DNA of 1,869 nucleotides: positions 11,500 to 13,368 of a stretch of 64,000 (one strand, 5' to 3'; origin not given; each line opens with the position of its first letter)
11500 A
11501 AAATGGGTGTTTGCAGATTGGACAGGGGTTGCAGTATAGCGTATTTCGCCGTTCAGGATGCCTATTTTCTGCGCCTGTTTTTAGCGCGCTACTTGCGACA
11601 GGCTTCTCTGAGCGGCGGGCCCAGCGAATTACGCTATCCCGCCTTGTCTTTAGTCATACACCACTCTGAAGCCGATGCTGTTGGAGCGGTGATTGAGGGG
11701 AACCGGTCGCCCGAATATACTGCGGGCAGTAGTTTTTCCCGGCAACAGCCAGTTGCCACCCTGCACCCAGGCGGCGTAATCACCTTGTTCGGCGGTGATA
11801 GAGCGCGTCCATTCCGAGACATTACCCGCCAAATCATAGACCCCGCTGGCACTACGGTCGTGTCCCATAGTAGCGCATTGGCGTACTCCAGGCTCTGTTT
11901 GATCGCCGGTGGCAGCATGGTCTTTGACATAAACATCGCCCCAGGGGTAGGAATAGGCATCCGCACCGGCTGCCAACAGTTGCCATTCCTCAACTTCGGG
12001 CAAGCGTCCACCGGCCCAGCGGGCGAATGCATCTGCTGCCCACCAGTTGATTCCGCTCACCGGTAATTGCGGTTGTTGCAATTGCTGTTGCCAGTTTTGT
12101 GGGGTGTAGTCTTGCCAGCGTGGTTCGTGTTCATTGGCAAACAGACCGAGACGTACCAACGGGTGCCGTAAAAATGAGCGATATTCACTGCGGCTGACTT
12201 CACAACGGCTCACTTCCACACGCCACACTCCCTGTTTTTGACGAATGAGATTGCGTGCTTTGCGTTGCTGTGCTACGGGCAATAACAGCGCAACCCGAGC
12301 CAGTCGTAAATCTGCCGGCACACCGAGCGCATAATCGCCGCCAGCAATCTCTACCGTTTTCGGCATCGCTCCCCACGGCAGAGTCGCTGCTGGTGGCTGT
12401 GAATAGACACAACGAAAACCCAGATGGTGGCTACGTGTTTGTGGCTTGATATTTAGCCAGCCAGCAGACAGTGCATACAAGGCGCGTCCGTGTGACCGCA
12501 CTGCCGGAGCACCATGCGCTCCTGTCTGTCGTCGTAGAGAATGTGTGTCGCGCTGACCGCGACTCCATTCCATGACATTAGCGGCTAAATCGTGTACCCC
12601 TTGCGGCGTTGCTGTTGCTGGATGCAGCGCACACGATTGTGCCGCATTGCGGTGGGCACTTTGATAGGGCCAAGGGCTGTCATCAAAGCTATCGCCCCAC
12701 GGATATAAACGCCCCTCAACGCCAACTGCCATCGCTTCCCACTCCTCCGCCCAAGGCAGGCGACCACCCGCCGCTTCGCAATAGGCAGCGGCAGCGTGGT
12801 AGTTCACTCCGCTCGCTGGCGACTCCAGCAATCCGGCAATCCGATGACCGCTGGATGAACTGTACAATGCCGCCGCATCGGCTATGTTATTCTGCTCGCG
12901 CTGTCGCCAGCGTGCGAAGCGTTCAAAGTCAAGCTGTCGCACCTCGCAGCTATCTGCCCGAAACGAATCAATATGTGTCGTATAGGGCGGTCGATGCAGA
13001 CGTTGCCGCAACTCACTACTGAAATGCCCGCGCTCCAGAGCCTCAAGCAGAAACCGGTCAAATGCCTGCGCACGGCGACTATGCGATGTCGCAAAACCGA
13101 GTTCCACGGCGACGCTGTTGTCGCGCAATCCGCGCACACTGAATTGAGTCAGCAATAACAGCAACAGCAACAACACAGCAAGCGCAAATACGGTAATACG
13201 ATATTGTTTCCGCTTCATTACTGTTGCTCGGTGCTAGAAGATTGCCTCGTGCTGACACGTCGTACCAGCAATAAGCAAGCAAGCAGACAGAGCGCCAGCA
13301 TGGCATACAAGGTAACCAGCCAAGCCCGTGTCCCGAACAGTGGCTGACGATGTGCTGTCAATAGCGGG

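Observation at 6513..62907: Dense MITE family: 12 copies of a 139/162-bp element with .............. termini and 5-bp target duplications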

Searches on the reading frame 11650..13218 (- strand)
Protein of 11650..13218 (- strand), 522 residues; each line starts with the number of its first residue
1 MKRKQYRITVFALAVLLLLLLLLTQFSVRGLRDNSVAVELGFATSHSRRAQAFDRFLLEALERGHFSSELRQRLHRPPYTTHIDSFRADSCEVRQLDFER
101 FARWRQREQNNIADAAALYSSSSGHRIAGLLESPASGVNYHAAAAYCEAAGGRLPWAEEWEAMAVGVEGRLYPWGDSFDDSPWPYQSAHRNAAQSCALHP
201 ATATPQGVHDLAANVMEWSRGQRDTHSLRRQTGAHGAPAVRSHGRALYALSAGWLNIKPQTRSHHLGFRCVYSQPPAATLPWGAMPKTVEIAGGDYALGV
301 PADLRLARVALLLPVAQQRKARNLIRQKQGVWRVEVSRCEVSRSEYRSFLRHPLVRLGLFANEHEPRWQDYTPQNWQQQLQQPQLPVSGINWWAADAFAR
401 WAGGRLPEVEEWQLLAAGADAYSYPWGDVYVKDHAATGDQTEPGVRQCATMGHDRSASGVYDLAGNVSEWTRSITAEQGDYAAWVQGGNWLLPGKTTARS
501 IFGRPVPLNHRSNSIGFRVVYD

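Call 77: search_protein_families(library=pfam, proteins=[window:11650-13218:-], max_evalue=0.00001)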
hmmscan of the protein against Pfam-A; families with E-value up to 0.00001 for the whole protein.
window:11650-13218:- (522 aa): 1 family
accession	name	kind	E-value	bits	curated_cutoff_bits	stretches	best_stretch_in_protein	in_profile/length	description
PF03781.23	FGE-sulfatase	-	7.6e-48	163.8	23.3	2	286-520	3-254/255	Sulfatase-modifying factor enzyme 1-like domain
